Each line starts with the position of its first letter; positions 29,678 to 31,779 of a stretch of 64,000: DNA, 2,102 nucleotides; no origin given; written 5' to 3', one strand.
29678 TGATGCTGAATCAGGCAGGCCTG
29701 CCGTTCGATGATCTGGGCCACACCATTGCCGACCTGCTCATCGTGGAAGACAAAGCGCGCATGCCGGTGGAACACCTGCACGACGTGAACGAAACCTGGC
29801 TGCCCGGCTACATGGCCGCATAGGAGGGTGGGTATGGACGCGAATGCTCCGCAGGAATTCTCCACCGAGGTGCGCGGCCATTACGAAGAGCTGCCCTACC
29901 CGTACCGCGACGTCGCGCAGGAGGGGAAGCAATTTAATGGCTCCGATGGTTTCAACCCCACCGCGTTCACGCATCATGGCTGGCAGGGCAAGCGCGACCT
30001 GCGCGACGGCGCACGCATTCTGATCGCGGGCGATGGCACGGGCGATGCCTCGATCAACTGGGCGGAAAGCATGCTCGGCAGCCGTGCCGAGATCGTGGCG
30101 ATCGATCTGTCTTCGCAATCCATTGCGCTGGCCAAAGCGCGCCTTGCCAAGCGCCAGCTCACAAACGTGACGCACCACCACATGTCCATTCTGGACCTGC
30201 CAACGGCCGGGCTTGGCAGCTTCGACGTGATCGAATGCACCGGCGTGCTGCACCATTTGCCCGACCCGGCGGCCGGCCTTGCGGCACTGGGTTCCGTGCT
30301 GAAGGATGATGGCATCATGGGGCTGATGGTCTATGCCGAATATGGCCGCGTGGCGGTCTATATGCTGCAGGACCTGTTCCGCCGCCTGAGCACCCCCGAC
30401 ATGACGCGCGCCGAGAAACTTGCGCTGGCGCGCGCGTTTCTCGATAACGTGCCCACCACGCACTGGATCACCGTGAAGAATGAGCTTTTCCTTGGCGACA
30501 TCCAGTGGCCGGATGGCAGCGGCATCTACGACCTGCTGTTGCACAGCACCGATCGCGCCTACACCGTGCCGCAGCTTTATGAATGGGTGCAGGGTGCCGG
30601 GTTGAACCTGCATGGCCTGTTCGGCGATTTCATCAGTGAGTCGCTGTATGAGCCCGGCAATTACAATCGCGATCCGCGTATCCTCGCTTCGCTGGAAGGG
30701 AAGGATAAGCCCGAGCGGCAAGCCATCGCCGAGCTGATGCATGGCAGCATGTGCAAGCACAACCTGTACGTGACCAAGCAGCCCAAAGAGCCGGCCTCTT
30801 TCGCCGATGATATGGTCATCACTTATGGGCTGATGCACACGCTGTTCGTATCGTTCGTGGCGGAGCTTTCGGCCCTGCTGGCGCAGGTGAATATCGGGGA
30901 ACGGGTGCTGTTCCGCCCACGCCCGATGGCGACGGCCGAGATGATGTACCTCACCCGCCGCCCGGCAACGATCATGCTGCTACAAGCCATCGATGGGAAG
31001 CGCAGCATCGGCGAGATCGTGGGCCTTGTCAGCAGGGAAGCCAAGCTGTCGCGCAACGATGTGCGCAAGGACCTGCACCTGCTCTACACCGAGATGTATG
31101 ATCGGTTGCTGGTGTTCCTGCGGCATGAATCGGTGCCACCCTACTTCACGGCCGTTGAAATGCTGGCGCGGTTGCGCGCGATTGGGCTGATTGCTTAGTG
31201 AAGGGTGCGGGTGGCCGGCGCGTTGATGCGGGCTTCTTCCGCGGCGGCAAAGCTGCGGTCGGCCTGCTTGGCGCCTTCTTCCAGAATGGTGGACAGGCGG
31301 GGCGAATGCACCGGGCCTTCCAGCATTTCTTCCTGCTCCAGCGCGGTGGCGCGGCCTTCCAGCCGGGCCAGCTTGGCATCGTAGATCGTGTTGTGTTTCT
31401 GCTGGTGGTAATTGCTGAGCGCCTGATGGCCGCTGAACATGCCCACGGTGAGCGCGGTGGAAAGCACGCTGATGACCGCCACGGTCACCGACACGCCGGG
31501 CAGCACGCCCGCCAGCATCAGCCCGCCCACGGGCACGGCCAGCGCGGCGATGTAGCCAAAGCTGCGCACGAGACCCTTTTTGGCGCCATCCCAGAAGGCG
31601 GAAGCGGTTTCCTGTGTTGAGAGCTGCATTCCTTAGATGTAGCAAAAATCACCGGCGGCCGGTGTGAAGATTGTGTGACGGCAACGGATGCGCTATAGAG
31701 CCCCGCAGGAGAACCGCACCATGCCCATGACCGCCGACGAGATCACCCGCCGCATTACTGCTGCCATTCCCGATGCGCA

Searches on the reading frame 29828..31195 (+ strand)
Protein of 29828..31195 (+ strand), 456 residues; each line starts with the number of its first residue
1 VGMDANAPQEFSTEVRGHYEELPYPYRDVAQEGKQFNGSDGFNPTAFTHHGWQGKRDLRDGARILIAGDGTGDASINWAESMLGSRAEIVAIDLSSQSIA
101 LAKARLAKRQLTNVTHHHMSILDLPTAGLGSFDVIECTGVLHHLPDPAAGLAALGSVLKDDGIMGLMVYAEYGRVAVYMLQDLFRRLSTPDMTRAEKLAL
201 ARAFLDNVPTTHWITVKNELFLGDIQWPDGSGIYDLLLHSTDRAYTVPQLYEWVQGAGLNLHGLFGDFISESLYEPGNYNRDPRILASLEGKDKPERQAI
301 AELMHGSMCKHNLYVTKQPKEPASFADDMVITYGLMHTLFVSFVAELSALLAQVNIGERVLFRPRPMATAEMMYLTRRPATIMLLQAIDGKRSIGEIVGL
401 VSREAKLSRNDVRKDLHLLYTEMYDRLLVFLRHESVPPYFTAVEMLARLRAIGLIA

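Call 57: search_protein_families(library=pfam, proteins=[window:29828-31195:+], max_evalue=0.001)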
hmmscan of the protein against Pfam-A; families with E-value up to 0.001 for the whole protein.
window:29828-31195:+ (456 aa): 6 families
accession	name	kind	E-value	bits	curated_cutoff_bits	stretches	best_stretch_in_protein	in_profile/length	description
PF13847.12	Methyltransf_31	-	4e-17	62.7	27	1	60-164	3-107/145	Methyltransferase domain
PF08242.18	Methyltransf_12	-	5.1e-17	62.8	30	1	67-163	3-97/98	Methyltransferase domain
PF13649.12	Methyltransf_25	-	9.2e-15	55.6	27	1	64-162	1-97/97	Methyltransferase domain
PF08241.18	Methyltransf_11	-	5.5e-13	49.8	21.2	1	68-164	4-93/95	Methyltransferase domain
PF13489.12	Methyltransf_23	-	5.2e-10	39.7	27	1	60-175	22-125/164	Methyltransferase domain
PF01209.24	Ubie_methyltran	-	4.8e-07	29.8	20.1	1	59-186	46-168/233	ubiE/COQ5 methyltransferase family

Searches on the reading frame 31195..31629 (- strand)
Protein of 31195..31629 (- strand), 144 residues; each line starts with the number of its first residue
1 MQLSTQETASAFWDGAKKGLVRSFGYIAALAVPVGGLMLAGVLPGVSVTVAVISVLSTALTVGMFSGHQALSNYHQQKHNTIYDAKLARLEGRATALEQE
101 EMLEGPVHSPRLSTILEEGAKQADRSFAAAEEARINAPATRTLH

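Call 57: search_protein_families(library=pfam, proteins=[window:31195-31629:-], max_evalue=0.001)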
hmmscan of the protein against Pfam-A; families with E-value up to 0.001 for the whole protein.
window:31195-31629:- (144 aa): 0 families
